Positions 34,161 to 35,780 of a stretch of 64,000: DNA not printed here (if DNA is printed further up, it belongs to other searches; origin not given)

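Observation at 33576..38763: Orphan KAS-II-type ketosynthase + GGR-type flavoprotein + two ICMT-type membrane methyltransferases + PIG-V-like GT-C: candidate undescribed membrane-lipid pathway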

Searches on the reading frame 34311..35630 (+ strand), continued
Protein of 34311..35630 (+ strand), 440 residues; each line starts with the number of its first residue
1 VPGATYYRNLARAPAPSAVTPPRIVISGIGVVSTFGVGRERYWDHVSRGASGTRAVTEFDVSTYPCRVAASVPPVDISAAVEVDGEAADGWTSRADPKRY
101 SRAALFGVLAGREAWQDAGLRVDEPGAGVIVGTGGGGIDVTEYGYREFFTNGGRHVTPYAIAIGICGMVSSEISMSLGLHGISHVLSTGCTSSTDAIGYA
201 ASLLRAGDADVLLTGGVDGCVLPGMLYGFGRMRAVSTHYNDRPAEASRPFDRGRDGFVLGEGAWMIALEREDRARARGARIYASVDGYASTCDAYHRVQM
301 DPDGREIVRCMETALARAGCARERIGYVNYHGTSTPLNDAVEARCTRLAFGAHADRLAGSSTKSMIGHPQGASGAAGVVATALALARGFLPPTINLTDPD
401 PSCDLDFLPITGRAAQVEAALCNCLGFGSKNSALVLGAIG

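Call 31: search_protein_families(library=ncbifam, proteins=[P0241, P0258, P0260, P0262, P0266, P0271, P0311, P0339, P0387, P0336], max_evalue=1e-60)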
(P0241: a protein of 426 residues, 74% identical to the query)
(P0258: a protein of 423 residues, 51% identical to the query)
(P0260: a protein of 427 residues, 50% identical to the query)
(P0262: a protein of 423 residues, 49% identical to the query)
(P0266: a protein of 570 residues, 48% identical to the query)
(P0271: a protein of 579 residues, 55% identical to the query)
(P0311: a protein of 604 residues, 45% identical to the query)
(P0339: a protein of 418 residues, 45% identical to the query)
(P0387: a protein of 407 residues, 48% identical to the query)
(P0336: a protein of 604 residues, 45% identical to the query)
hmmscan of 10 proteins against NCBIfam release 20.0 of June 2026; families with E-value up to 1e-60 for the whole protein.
P0241 (426 aa): 11 families
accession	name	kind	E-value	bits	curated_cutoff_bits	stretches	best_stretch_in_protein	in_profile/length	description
TIGR03150.1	fabF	equivalog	1e-126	422.9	493.75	1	12-423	2-406/407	beta-ketoacyl-ACP synthase II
NF005589.0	PRK07314.1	subfamily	3.1e-126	421.5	387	1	11-425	4-411/413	beta-ketoacyl-ACP synthase II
NF004970.0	PRK06333.1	subfamily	1.6e-107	360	525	1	12-425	5-421/424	beta-ketoacyl-ACP synthase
NF006434.0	PRK08722.1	equivalog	1.5e-90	304.1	759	1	12-424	5-412/414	beta-ketoacyl-ACP synthase II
NF006274.0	PRK08439.1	equivalog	4.7e-88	295.7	621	1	12-423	3-403/406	beta-ketoacyl-ACP synthase II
NF005076.0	PRK06501.1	equivalog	9.1e-85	285.1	629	1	131-425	129-422/425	beta-ketoacyl-ACP synthase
NF005935.0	PRK07967.1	equivalog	6.8e-73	245.8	630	1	12-425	3-403/406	beta-ketoacyl-ACP synthase I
NF005916.1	PRK07910.1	equivalog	1.3e-69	235.2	560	1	10-425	11-417/418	KasA/KasB family beta-ketoacyl-ACP synthase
NF006587.0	PRK09116.1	equivalog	2.7e-66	224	470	1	12-425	3-406/408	beta-ketoacyl-ACP synthase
NF006618.0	PRK09185.1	subfamily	9e-62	209.3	407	1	12-425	4-392/394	beta-ketoacyl-ACP synthase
NF005490.0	PRK07103.1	equivalog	8.8e-61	206.2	445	1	12-425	5-412/414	polyketide beta-ketoacyl:acyl carrier protein synthase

P0258 (423 aa): 11 families
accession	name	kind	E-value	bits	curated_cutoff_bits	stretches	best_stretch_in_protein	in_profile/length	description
TIGR03150.1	fabF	equivalog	2e-134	448.3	493.75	1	9-418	1-406/407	beta-ketoacyl-ACP synthase II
NF005589.0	PRK07314.1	subfamily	9.6e-134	446.2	387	1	9-421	4-412/413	beta-ketoacyl-ACP synthase II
NF004970.0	PRK06333.1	subfamily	2.6e-110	369.2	525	1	9-420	4-421/424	beta-ketoacyl-ACP synthase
NF006274.0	PRK08439.1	equivalog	1.3e-105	353.5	621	1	9-421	2-406/406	beta-ketoacyl-ACP synthase II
NF006434.0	PRK08722.1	equivalog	8.2e-92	308.2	759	1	9-421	4-414/414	beta-ketoacyl-ACP synthase II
NF005076.0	PRK06501.1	equivalog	7.1e-84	282.1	629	1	10-419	12-421/425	beta-ketoacyl-ACP synthase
NF006587.0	PRK09116.1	equivalog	1.7e-78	264.2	470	1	9-421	2-407/408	beta-ketoacyl-ACP synthase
NF005916.1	PRK07910.1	equivalog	2e-69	234.5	560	1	10-418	13-415/418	KasA/KasB family beta-ketoacyl-ACP synthase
NF005935.0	PRK07967.1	equivalog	2.8e-68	230.7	630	1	9-422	2-405/406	beta-ketoacyl-ACP synthase I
NF004618.0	PRK05952.1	equivalog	2.7e-63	214.2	455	1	10-420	3-382/384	beta-ketoacyl-ACP synthase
NF005490.0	PRK07103.1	equivalog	2.8e-63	214.4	445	1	9-420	4-412/414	polyketide beta-ketoacyl:acyl carrier protein synthase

P0260 (427 aa): 9 families
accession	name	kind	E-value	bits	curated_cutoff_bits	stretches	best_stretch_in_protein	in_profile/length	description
TIGR03150.1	fabF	equivalog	2.4e-127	425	493.75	1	2-422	1-407/407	beta-ketoacyl-ACP synthase II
NF005589.0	PRK07314.1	subfamily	2.1e-126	422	387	1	1-424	3-412/413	beta-ketoacyl-ACP synthase II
NF004970.0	PRK06333.1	subfamily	1.2e-106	357.1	525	1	1-423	3-421/424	beta-ketoacyl-ACP synthase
NF006274.0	PRK08439.1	equivalog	8.1e-100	334.5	621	1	1-424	1-406/406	beta-ketoacyl-ACP synthase II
NF006434.0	PRK08722.1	equivalog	1.9e-86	290.5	759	1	2-424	4-414/414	beta-ketoacyl-ACP synthase II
NF006587.0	PRK09116.1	equivalog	1.6e-76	257.7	470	1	1-424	1-407/408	beta-ketoacyl-ACP synthase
NF005076.0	PRK06501.1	equivalog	1.6e-73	248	629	1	150-422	149-421/425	beta-ketoacyl-ACP synthase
NF005935.0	PRK07967.1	equivalog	1.8e-69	234.6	630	1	1-424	1-404/406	beta-ketoacyl-ACP synthase I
NF005916.1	PRK07910.1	equivalog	8.3e-63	212.7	560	1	107-422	101-416/418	KasA/KasB family beta-ketoacyl-ACP synthase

P0262 (423 aa): 11 families
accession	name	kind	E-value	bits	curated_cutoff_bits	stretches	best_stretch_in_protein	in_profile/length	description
NF005589.0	PRK07314.1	subfamily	1.8e-135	451.8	387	1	1-416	1-411/413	beta-ketoacyl-ACP synthase II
TIGR03150.1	fabF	equivalog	1.3e-134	448.9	493.75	1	4-415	1-407/407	beta-ketoacyl-ACP synthase II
NF004970.0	PRK06333.1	subfamily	2.7e-116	388.9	525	1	1-416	1-421/424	beta-ketoacyl-ACP synthase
NF006274.0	PRK08439.1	equivalog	3e-105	352.3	621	1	4-416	2-405/406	beta-ketoacyl-ACP synthase II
NF006434.0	PRK08722.1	equivalog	5.9e-97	325.1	759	1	1-416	1-413/414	beta-ketoacyl-ACP synthase II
NF005076.0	PRK06501.1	equivalog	4.9e-84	282.7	629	1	6-416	13-422/425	beta-ketoacyl-ACP synthase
NF006587.0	PRK09116.1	equivalog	1e-82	278.1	470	1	4-416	2-406/408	beta-ketoacyl-ACP synthase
NF005935.0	PRK07967.1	equivalog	1.7e-75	254.4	630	1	4-417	2-404/406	beta-ketoacyl-ACP synthase I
NF005916.1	PRK07910.1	equivalog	7.6e-69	232.6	560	1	5-415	13-416/418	KasA/KasB family beta-ketoacyl-ACP synthase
NF005490.0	PRK07103.1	equivalog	2.8e-67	227.6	445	1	2-416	2-412/414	polyketide beta-ketoacyl:acyl carrier protein synthase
NF006618.0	PRK09185.1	subfamily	5.4e-62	210.1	407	1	5-416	4-392/394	beta-ketoacyl-ACP synthase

P0266 (570 aa): 11 families
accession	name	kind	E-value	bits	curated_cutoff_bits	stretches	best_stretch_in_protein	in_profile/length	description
TIGR03150.1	fabF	equivalog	1.5e-149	498.1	493.75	1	159-566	1-407/407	beta-ketoacyl-ACP synthase II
NF005589.0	PRK07314.1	subfamily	6.1e-145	483.1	387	1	157-568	2-412/413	beta-ketoacyl-ACP synthase II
NF004970.0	PRK06333.1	subfamily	7.4e-119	397.3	525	1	157-569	2-423/424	beta-ketoacyl-ACP synthase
NF006274.0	PRK08439.1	equivalog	3.3e-116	388.4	621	1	159-567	2-405/406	beta-ketoacyl-ACP synthase II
NF006434.0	PRK08722.1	equivalog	5.9e-102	341.6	759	1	157-567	2-413/414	beta-ketoacyl-ACP synthase II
NF005076.0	PRK06501.1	equivalog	4.3e-88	296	629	1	159-568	11-423/425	beta-ketoacyl-ACP synthase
NF006587.0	PRK09116.1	equivalog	9.5e-88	294.7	470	1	159-568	2-407/408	beta-ketoacyl-ACP synthase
NF005935.0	PRK07967.1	equivalog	9.1e-85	284.9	630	1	159-569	2-405/406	beta-ketoacyl-ACP synthase I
NF005916.1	PRK07910.1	equivalog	8.6e-67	225.9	560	1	153-568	6-418/418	KasA/KasB family beta-ketoacyl-ACP synthase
NF005490.0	PRK07103.1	equivalog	3.2e-64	217.5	445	1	158-568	3-413/414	polyketide beta-ketoacyl:acyl carrier protein synthase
NF004618.0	PRK05952.1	equivalog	8.3e-64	215.9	455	1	160-568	3-383/384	beta-ketoacyl-ACP synthase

P0271 (579 aa): 0 families

P0311 (604 aa): 12 families
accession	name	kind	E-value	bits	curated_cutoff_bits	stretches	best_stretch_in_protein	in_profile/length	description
TIGR03150.1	fabF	equivalog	4.7e-135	450.4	493.75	1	11-418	1-407/407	beta-ketoacyl-ACP synthase II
NF005589.0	PRK07314.1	subfamily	1.7e-131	438.8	387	1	11-420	4-412/413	beta-ketoacyl-ACP synthase II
NF004970.0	PRK06333.1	subfamily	1.7e-107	359.9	525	1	11-421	4-423/424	beta-ketoacyl-ACP synthase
NF006274.0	PRK08439.1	equivalog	5e-100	335.1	621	1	11-419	2-405/406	beta-ketoacyl-ACP synthase II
NF006434.0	PRK08722.1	equivalog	9.6e-93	311.3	759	1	11-420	4-414/414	beta-ketoacyl-ACP synthase II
NF005076.0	PRK06501.1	equivalog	3.7e-81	273.2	629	1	10-418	9-421/425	beta-ketoacyl-ACP synthase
NF006587.0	PRK09116.1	equivalog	2e-78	263.9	470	1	11-420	2-407/408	beta-ketoacyl-ACP synthase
NF005935.0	PRK07967.1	equivalog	2.2e-73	247.4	630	1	11-421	2-405/406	beta-ketoacyl-ACP synthase I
NF005916.1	PRK07910.1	equivalog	2.3e-69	234.3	560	1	12-418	13-416/418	KasA/KasB family beta-ketoacyl-ACP synthase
NF006618.0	PRK09185.1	subfamily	3.7e-64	217.2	407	1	12-419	4-392/394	beta-ketoacyl-ACP synthase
NF005490.0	PRK07103.1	equivalog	6.2e-63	213.3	445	1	12-419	5-412/414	polyketide beta-ketoacyl:acyl carrier protein synthase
NF004618.0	PRK05952.1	equivalog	5e-61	206.7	455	0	12-419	3-382/384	beta-ketoacyl-ACP synthase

P0339 (418 aa): 13 families
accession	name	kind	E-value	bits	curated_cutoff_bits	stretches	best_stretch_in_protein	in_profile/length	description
TIGR03150.1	fabF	equivalog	7.8e-195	647.3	493.75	1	7-411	2-406/407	beta-ketoacyl-ACP synthase II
NF005589.0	PRK07314.1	subfamily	1.4e-190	633.5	387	1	5-414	3-412/413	beta-ketoacyl-ACP synthase II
NF004970.0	PRK06333.1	subfamily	8.6e-162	538.8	525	1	5-415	3-423/424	beta-ketoacyl-ACP synthase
NF006434.0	PRK08722.1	equivalog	5.9e-149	496.4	759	1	6-413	4-413/414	beta-ketoacyl-ACP synthase II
NF006274.0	PRK08439.1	equivalog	1.8e-148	494.7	621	1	7-413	3-405/406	beta-ketoacyl-ACP synthase II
NF005076.0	PRK06501.1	equivalog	3.1e-107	359.1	629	1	4-412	9-421/425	beta-ketoacyl-ACP synthase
NF006587.0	PRK09116.1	equivalog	3.9e-105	352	470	1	7-414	3-407/408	beta-ketoacyl-ACP synthase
NF005916.1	PRK07910.1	equivalog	2.9e-104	349.3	560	1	4-412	10-416/418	KasA/KasB family beta-ketoacyl-ACP synthase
NF005935.0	PRK07967.1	equivalog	6.1e-97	325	630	1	7-415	3-405/406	beta-ketoacyl-ACP synthase I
NF004618.0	PRK05952.1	equivalog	1.2e-84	284.5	455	1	7-413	3-382/384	beta-ketoacyl-ACP synthase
NF005490.0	PRK07103.1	equivalog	1.1e-80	271.7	445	1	6-413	4-412/414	polyketide beta-ketoacyl:acyl carrier protein synthase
NF058662.1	cispenta_AmcF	equivalog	2.8e-74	250.4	325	1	147-412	110-368/369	cispentacin biosynthesis acyltransferase subunit AmcF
NF006618.0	PRK09185.1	subfamily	1.6e-72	244.7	407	1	7-412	4-391/394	beta-ketoacyl-ACP synthase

P0387 (407 aa): 4 families
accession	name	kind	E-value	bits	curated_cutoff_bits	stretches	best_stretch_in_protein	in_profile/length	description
TIGR03150.1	fabF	equivalog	2e-95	319.9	493.75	1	4-403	2-406/407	beta-ketoacyl-ACP synthase II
NF005589.0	PRK07314.1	subfamily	3.2e-90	302.9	387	1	3-405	4-411/413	beta-ketoacyl-ACP synthase II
NF004970.0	PRK06333.1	subfamily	8.3e-77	258.8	525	1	3-404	4-420/424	beta-ketoacyl-ACP synthase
NF006274.0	PRK08439.1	equivalog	1.7e-65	221.4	621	1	4-402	3-402/406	beta-ketoacyl-ACP synthase II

P0336 (604 aa): 12 families
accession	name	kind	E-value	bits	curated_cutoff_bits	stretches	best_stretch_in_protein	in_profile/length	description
TIGR03150.1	fabF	equivalog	1.3e-137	458.8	493.75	1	189-596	1-407/407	beta-ketoacyl-ACP synthase II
NF005589.0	PRK07314.1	subfamily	2e-134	448.5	387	1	187-598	2-412/413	beta-ketoacyl-ACP synthase II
NF004970.0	PRK06333.1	subfamily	4.3e-109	365.2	525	1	187-599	2-423/424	beta-ketoacyl-ACP synthase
NF006274.0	PRK08439.1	equivalog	1.4e-107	360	621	1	189-597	2-405/406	beta-ketoacyl-ACP synthase II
NF006434.0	PRK08722.1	equivalog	5.5e-95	318.7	759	1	187-597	2-413/414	beta-ketoacyl-ACP synthase II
NF006587.0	PRK09116.1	equivalog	1.3e-81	274.4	470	1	188-598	1-407/408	beta-ketoacyl-ACP synthase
NF005076.0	PRK06501.1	equivalog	3e-81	273.5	629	1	191-596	13-421/425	beta-ketoacyl-ACP synthase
NF005935.0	PRK07967.1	equivalog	3.5e-76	256.7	630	1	189-599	2-405/406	beta-ketoacyl-ACP synthase I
NF005916.1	PRK07910.1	equivalog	4.5e-65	220.2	560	1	186-595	9-415/418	KasA/KasB family beta-ketoacyl-ACP synthase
NF005490.0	PRK07103.1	equivalog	3.1e-62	211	445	1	188-597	3-412/414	polyketide beta-ketoacyl:acyl carrier protein synthase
NF004618.0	PRK05952.1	equivalog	3.3e-61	207.3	455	1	190-597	3-382/384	beta-ketoacyl-ACP synthase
NF006618.0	PRK09185.1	subfamily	5.1e-61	206.8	407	0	189-597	3-392/394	beta-ketoacyl-ACP synthase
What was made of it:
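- On FabF / KAS II (TIGR03150 equivalog): Family relatives score 423-449, and a canonical FabF representative scores 647 (call 31).
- Closest known: FabF. Different: Below the equivalog cut-off (canonical FabF scores 647, call 31).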
